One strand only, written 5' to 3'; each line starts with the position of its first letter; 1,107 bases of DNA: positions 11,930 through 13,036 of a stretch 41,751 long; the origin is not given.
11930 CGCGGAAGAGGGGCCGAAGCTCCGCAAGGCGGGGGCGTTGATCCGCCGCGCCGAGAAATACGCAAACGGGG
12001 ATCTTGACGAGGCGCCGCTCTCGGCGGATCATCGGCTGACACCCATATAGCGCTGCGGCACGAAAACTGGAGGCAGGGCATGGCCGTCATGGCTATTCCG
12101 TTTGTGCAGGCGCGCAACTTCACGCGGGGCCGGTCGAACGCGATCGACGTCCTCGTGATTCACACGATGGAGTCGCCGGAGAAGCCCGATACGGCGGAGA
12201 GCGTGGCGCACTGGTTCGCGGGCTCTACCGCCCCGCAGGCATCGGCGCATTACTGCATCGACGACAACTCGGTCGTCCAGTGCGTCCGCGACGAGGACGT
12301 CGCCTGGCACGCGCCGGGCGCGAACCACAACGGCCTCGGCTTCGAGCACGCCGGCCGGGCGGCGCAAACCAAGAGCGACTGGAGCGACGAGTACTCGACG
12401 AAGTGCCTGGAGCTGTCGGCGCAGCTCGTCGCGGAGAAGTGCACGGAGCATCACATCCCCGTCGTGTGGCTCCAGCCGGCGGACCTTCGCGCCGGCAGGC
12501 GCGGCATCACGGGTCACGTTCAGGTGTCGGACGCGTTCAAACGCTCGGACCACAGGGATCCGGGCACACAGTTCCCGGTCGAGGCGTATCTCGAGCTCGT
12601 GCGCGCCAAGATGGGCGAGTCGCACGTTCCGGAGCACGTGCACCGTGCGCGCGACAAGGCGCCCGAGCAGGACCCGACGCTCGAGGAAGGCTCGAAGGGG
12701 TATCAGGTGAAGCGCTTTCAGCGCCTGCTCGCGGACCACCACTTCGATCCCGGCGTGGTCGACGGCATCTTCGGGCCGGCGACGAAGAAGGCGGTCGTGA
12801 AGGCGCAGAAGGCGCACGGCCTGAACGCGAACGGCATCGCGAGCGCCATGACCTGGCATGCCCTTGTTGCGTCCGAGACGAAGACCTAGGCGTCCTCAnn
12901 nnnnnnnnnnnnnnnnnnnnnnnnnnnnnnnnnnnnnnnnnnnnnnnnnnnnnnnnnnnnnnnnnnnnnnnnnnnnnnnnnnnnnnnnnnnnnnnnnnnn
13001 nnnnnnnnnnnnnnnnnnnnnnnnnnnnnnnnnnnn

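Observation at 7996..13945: Candidate undescribed envelope-attacking module: DUF3376-type patatin + signal-less PG amidase, bracketed by two paralogous unknown membrane proteins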

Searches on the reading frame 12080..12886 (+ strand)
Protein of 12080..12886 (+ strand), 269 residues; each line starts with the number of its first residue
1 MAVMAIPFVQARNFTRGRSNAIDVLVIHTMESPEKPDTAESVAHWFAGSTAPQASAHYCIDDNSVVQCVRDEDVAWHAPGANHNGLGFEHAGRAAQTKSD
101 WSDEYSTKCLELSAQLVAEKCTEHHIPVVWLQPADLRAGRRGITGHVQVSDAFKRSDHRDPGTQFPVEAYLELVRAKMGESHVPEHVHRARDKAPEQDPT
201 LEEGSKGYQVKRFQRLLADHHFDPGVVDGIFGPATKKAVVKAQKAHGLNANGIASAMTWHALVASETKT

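Call 3: search_protein_families(library=pfam, proteins=[window:12080-12886:+], max_evalue=0.01)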
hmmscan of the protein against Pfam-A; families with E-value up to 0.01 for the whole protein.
window:12080-12886:+ (269 aa): 3 families
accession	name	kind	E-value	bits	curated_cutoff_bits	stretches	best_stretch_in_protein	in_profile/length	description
PF01510.30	Amidase_2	-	5.9e-20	72.4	26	1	20-162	3-130/131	N-acetylmuramoyl-L-alanine amidase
PF01471.23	PG_binding_1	-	3.5e-14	53.1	23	1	207-262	2-57/57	Putative peptidoglycan binding domain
PF09374.15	PG_binding_3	-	0.003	18.1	24.6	1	210-243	3-38/76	Predicted Peptidoglycan domain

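Call 11: search_protein_families(library=padloc, proteins=[window:12080-12886:+], max_evalue=0.01)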
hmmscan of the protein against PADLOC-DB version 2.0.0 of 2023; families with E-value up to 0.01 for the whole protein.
window:12080-12886:+ (269 aa): 0 families

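Call 12: search_protein_families(library=ncbifam, proteins=[window:12080-12886:+], max_evalue=0.01)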
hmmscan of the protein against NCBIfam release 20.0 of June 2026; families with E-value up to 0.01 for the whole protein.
window:12080-12886:+ (269 aa): 7 families
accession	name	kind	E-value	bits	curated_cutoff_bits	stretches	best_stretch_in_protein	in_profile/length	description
TIGR02869.1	spore_SleB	equivalog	7.1e-11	42.4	236.5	1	198-266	4-72/201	spore cortex-lytic enzyme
NF052335.1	PdgHdaseHSB129560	equivalog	2.1e-08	33.9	500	1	197-265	196-264/330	peptidoglycan hydrolase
NF052377.1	lmo1851_S41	exception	7e-08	31.6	725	1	195-263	378-446/468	lmo1851 family serine protease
NF052336.1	PdgHdaseHSB100310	equivalog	5.5e-07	29.2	500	1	199-264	183-248/316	peptidoglycan hydrolase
TIGR03979.1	His_Ser_Rich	equivalog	3.3e-05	23.9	121.65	1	205-257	129-181/190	His-Xaa-Ser repeat protein HxsA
NF008758.0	PRK11789.1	equivalog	0.00026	20.4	143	0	16-83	26-106/190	1,6-anhydro-N-acetylmuramyl-L-alanine amidase AmpD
NF004786.0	PRK06132.1-3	equivalog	0.0066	15.3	329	1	209-257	222-270/418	hypothetical protein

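Call 39: find_homologous_proteins(query=window:12080-12886:+)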
Query window:12080-12886:+ (269 aa): 1084 proteins with E <= 0.001 among 3081 candidates; the best 120 are listed.
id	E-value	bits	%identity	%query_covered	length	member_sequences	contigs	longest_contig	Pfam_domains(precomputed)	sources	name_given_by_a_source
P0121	3.3e-160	550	89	100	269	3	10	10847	PF01510.31,PF01471.24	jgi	jgi:N-acetyl-anhydromuramyl-L-alanine amidase AmpD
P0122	5.6e-159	546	87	100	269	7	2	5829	PF01510.31,PF01471.24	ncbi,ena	-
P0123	3.9e-156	536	87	100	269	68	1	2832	PF01510.31,PF01471.24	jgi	jgi:N-acetyl-anhydromuramyl-L-alanine amidase AmpD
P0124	6.4e-155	532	87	100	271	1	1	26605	PF01510.31,PF01471.24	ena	-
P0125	6.6e-150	516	85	100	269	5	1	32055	PF01510.31,PF01471.24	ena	-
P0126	8.4e-145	499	81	99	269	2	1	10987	PF01510.31,PF01471.24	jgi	jgi:N-acetyl-anhydromuramyl-L-alanine amidase AmpD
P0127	1.2e-141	489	81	98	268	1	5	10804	PF09374.16,PF01510.31,PF01471.24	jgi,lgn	jgi:N-acetyl-anhydromuramyl-L-alanine amidase AmpD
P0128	7.8e-140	483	80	98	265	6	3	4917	PF09374.16,PF01510.31,PF01471.24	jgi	jgi:N-acetyl-anhydromuramyl-L-alanine amidase AmpD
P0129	2.0e-139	482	81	98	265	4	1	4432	PF01510.31,PF01471.24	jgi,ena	jgi:N-acetyl-anhydromuramyl-L-alanine amidase AmpD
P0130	2.3e-139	481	79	98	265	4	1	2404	PF01510.31,PF01471.24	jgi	-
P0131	2.8e-137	475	79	98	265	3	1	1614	PF09374.16,PF01510.31,PF01471.24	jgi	-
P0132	1.0e-136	473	79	98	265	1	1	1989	PF09374.16,PF01510.31,PF01471.24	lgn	-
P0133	1.4e-135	469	76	99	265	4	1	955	PF01510.31,PF01471.24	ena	-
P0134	3.8e-135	468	78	97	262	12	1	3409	PF01510.31,PF01471.24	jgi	jgi:N-acetyl-anhydromuramyl-L-alanine amidase AmpD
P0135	7.2e-135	467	78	96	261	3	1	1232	PF01510.31,PF01471.24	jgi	jgi:N-acetyl-anhydromuramyl-L-alanine amidase AmpD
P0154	3.0e-128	445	76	99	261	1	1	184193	PF01510.31,PF01471.24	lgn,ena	-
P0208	4.1e-115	402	69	98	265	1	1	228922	PF09374.16,PF01510.31,PF01471.24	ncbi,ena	-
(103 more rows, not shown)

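Call 40: search_dna_similar(query=window:12080-12886:+, collection=phages, mode=protein, max_rows=15)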
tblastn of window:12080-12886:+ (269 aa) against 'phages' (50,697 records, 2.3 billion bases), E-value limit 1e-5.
Records with a match: 971; places in all: 971; records where one place covers at least 80% of the query: 16.
Best place of each record, by identity: <60% 971.
By first word of the organism name: Mycobacterium 655; Propionibacterium 188; Cutibacterium 45; Rhodococcus 22; Gordonia 17; Arthrobacter 15; Enterococcus 13; Corynebacterium 6; Nocardia 6; Mycolicibacterium 2; and 1 more.
By host as written in the record: Mycobacterium smegmatis mc2 155 468; Mycobacterium smegmatis mc#155 98; Propionibacterium acnes 98; Cutibacterium acnes 49; Propionibacterium acnes ATCC 6919 36; Mycobacterium smegmatis mc2155 22; Cutibacterium acnes ATCC 6919 18; Mycobacterium smegmatius mc2 155 14; and 68 more.
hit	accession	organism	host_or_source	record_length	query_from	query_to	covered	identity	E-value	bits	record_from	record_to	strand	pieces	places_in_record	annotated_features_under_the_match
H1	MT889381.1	Mycobacterium phage Suigeneris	Mycobacterium smegmatis mc2 155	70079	16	262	92%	31.1%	6e-8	59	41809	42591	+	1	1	47: lysin A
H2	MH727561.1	Mycobacterium phage Serendipitous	Mycobacterium smegmatis mc2 155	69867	16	262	92%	31.0%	9e-10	65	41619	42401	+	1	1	46: lysin A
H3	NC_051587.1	Mycobacterium phage Serendipitous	Mycobacterium smegmatis mc2 155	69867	16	262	92%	31.0%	9e-10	65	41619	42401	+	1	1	46: endolysin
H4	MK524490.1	Mycobacterium phage Donny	Mycobacterium smegmatis mc#155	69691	16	262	92%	30.7%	1e-9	64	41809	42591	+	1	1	47: lysin A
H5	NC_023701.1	Mycobacterium phage Acadian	Mycobacterium smegmatis mc2 155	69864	16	262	92%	30.7%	1e-9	64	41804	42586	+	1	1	47: endolysin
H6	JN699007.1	Mycobacterium phage Acadian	Mycobacterium smegmatis mc2 155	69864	16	262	92%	30.7%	1e-9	64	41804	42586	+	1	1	47: lysin A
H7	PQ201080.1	Mycobacterium phage EastView9101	Mycobacterium smegmatis mc#155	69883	16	262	92%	30.7%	1e-9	64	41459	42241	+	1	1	45: lysin A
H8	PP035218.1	Mycobacterium phage PRodriguez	Mycolicobacterium smegmatis mc^2 155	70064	16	262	92%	30.7%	1e-9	64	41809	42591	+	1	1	lysin A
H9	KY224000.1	Mycobacterium phage Rich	Mycobacterium smegmatis mc2 155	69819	16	262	92%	30.7%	2e-9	63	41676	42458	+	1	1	45: lysin A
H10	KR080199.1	Mycobacterium phage Baee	Mycobacterium smegmatis mc2 155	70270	16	262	92%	30.7%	3e-9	63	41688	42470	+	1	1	46: lysin A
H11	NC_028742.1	Mycobacterium phage Baee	Mycobacterium smegmatis mc2 155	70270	16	262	92%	30.7%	3e-9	63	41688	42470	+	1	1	46: endolysin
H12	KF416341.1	Mycobacterium phage Phelemich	Mycobacterium smegmatis mc2 155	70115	25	262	88%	31.0%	4e-7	57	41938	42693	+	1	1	46: lysin A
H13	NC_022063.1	Mycobacterium phage Phelemich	Mycobacterium smegmatis mc2 155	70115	25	262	88%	31.0%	4e-7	57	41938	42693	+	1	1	46: endolysin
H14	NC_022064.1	Mycobacterium phage Reprobate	Mycobacterium smegamtis mc2 155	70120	25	262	88%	31.0%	4e-7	57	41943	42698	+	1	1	47: endolysin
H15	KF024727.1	Mycobacterium phage Reprobate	Mycobacterium smegamtis mc2 155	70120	25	262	88%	31.0%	4e-7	57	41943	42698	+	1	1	47: lysin A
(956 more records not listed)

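Call 41: find_encoding_contigs(protein=P0154, flank=7000, max_places=2)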
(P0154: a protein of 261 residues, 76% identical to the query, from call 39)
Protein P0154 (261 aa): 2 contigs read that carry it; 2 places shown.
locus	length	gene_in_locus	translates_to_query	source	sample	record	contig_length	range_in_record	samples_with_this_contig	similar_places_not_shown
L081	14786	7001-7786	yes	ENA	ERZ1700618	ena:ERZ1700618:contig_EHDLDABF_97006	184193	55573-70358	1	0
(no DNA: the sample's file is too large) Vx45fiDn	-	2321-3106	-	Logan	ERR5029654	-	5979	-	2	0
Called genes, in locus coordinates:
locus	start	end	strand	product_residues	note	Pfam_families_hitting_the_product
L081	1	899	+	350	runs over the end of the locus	PF00890:FAD_binding_2 (faint), PF01266:DAO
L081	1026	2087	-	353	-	PF09594:GT87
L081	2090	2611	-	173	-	PF01039:Carboxyl_trans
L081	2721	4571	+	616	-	PF00817:IMS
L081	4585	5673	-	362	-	PF19458:DUF5995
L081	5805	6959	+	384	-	-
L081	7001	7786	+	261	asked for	PF01510:Amidase_2, PF01471:PG_binding_1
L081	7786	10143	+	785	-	PF01734:Patatin, PF11856:DUF3376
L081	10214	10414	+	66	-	-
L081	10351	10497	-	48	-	-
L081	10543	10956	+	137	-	-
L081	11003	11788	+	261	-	PF04542:Sigma70_r2, PF04539:Sigma70_r3, PF08281:Sigma70_r4_2, PF04545:Sigma70_r4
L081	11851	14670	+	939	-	PF00009:GTP_EFTU, PF22042:EF-G_D2, PF14492:EFG_III, PF03764:EFG_IV, PF00679:EFG_C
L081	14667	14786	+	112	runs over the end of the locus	-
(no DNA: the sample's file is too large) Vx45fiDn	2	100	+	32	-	?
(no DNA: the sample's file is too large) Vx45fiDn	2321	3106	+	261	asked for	PF01510:Amidase_2, PF01471:PG_binding_1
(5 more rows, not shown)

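Call 42: find_encoding_contigs(protein=P0208, flank=7000, max_places=2)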
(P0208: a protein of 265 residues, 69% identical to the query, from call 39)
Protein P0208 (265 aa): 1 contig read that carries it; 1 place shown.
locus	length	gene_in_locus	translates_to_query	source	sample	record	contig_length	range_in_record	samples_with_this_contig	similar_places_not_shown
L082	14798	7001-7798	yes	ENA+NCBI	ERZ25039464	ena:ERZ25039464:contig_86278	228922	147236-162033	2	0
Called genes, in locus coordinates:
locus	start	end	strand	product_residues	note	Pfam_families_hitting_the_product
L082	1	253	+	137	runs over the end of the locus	PF00027:cNMP_binding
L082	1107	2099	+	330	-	PF03098:An_peroxidase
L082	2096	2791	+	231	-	PF00753:Lactamase_B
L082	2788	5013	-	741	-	PF01734:Patatin, PF11856:DUF3376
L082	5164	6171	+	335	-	-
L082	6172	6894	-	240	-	PF19458:DUF5995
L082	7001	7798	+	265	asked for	PF01510:Amidase_2, PF01471:PG_binding_1, PF09374:PG_binding_3 (faint)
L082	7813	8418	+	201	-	-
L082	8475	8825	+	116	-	PF00072:Response_reg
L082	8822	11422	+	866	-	PF00989:PAS (weak), PF08448:PAS_4, PF13185:GAF_2 (weak), PF01590:GAF, PF07730:HisKA_3, PF02518:HATPase_c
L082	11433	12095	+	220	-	PF00072:Response_reg, PF08281:Sigma70_r4_2 (weak), PF00196:GerE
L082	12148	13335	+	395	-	PF00561:Abhydrolase_1 (weak), PF12146:Hydrolase_4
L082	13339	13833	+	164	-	PF13302:Acetyltransf_3, PF13420:Acetyltransf_4, PF00583:Acetyltransf_1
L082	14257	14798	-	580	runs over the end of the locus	PF06609:TRI12, PF07690:MFS_1, PF00083:Sugar_tr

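Call 43: find_encoding_contigs(protein=P0125, flank=7000, max_places=2)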
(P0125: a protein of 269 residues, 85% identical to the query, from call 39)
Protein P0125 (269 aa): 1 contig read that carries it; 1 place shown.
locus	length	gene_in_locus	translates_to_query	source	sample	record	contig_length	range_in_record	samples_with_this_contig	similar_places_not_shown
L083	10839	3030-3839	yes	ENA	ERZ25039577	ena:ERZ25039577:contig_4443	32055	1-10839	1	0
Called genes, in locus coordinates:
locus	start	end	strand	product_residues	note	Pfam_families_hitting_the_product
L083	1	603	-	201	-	?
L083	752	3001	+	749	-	PF01734:Patatin, PF11856:DUF3376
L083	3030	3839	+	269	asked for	PF01510:Amidase_2, PF01471:PG_binding_1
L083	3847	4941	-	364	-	PF00923:TAL_FSA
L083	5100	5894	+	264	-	-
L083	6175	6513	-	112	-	PF02775:TPP_enzyme_C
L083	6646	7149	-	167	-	PF00205:TPP_enzyme_M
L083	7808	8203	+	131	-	PF04962:KduI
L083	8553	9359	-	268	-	PF00532:Peripla_BP_1, PF13407:Peripla_BP_4, PF13377:Peripla_BP_3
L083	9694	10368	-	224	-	PF00459:Inositol_P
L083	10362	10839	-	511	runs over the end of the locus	-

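Call 48: find_related_loci(query=A2, collection=metagenome_contigs, flank=9000)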
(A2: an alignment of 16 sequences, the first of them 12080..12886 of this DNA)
Query A2 (269 aa) in metagenome_contigs; peptide patterns used: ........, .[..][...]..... (x = any residue, [..] = any of these).
250 stretches matched a pattern; 177 encode a relative of the query (tblastn E <= 1e-3); the best 80 are kept; 80 distinct loci.
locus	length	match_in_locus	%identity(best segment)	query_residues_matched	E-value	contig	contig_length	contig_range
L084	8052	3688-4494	88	1-269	7e-166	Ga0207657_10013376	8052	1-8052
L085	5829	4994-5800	87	1-269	3e-165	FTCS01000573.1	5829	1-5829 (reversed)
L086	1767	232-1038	88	1-269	9e-176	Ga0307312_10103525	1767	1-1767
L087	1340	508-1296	77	6-268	9e-152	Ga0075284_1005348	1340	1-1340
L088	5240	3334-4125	75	1-264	2e-134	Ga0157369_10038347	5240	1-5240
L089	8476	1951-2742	74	1-264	2e-132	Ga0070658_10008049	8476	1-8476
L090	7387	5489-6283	73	1-265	2e-131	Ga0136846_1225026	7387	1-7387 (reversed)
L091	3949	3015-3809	72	1-265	1e-132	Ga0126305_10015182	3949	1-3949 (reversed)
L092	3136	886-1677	75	2-265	2e-133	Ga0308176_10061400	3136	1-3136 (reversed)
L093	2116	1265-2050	72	1-264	2e-136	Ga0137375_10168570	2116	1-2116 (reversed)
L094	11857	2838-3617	71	1-260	4e-127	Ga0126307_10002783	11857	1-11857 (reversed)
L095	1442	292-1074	73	1-264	1e-137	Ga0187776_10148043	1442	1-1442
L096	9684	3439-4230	73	1-264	2e-126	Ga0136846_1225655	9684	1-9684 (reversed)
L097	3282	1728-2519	70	1-264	2e-128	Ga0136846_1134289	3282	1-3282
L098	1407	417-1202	69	1-269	7e-132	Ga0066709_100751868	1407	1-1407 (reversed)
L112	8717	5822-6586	59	5-262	1e-99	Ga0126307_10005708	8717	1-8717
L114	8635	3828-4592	59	5-262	3e-99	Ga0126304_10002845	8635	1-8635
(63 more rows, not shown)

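Call 50: search_solved_structures(query=window:12080-12886:+, max_evalue=0.001)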
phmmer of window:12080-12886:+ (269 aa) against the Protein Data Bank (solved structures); distinct sequences matched with E-value up to 0.001: 8.
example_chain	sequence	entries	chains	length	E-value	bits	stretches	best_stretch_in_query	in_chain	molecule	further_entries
1lbu_A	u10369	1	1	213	7.4e-07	32.1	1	199-262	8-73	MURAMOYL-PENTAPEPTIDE CARBOXYPEPTIDASE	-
8da2_A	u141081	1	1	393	2.7e-05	27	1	212-268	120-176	L,D-transpeptidase family protein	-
3bkh_A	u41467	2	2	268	3.8e-05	26.5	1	200-263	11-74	lytic transglycosylase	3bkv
9xps_S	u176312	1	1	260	4.1e-05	26.4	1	201-263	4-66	Endolysin gp144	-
5nm7_G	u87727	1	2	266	4.4e-05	26.3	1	200-265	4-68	Peptidoglycan-binding domain 1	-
5tv7_A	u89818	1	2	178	6.2e-05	25.8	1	200-262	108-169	Putative peptidoglycan-binding/hydrolysing protein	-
7rum_A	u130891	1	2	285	9.9e-05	25.2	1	179-262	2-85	Endolysin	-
6tci_A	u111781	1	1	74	0.00027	23.7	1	200-264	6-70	Spore cortex-lytic enzyme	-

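Call 80: search_protein_families(library=phrogs, proteins=[window:12080-12886:+], max_evalue=0.1)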
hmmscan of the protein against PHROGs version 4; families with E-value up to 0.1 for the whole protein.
window:12080-12886:+ (269 aa): 31 families (the best 25 are shown)
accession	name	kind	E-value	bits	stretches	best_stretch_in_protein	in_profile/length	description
phrog_12609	-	lysis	7e-38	131.7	1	17-185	17-190/264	endolysin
phrog_1493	-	lysis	2.4e-28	100.4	1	16-264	28-307/394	endolysin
phrog_670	-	lysis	4.5e-24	86.3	1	4-184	91-260/596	endolysin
phrog_16428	-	lysis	1.3e-20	74.6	1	22-262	264-518/520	endolysin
phrog_700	-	lysis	1.2e-16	62.2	1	7-197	196-389/491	endolysin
phrog_2649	-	lysis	1.2e-15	59.1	1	166-264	143-237/261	endolysin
phrog_833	-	lysis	6.1e-15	56.7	1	12-150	20-143/294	endolysin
phrog_2998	-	lysis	1.5e-13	52.1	1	17-181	140-302/485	endolysin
phrog_1794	-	lysis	2.6e-12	47.8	1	12-128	44-164/336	amidase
phrog_880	-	lysis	3.6e-12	47.4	1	16-263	184-432/435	endolysin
phrog_19265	-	unknown function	3.3e-11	44.4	1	10-128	11-122/293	-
phrog_1224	-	head and packaging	1.2e-09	39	1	200-264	3-66/438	endolysin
phrog_2338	-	lysis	1.9e-09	38.4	1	16-163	22-153/346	endolysin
phrog_14048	-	lysis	9.1e-09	36.4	1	13-121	17-124/305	endolysin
phrog_3393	-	lysis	1.8e-07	32.3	1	17-170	19-153/342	endolysin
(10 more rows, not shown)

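Call 82: find_related_loci(query=A2, collection=viral_contigs, flank=6000)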
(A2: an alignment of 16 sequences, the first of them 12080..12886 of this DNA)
Query A2 (269 aa) in viral_contigs; peptide patterns used: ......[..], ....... (x = any residue, [..] = any of these).
86 stretches matched a pattern; 55 encode a relative of the query (tblastn E <= 1e-3); 55 distinct loci.
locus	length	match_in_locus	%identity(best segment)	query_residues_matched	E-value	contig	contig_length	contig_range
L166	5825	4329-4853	57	2-176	9e-65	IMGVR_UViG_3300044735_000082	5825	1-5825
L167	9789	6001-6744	47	1-264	2e-63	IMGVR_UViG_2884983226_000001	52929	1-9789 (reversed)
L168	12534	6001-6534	57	7-179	4e-62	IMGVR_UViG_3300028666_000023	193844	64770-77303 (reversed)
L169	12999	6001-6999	46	7-262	3e-62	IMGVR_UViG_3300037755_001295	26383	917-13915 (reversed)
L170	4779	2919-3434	57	4-176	2e-60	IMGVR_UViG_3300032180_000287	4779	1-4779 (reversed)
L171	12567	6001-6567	54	8-191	1e-59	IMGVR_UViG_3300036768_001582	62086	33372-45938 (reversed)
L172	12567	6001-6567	54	8-191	1e-59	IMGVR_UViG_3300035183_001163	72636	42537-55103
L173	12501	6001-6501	55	8-175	3e-58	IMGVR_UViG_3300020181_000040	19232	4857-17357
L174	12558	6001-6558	51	8-178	6e-57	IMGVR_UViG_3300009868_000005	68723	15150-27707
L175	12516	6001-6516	56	8-176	3e-58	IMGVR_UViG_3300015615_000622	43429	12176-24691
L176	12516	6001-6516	52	6-177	5e-56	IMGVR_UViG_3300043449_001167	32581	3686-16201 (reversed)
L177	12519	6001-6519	54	6-176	3e-54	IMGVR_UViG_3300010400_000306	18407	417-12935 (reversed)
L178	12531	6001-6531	53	1-175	4e-54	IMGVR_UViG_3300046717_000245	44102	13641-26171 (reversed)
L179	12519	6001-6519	55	6-175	7e-54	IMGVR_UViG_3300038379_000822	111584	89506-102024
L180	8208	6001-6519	55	6-175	7e-54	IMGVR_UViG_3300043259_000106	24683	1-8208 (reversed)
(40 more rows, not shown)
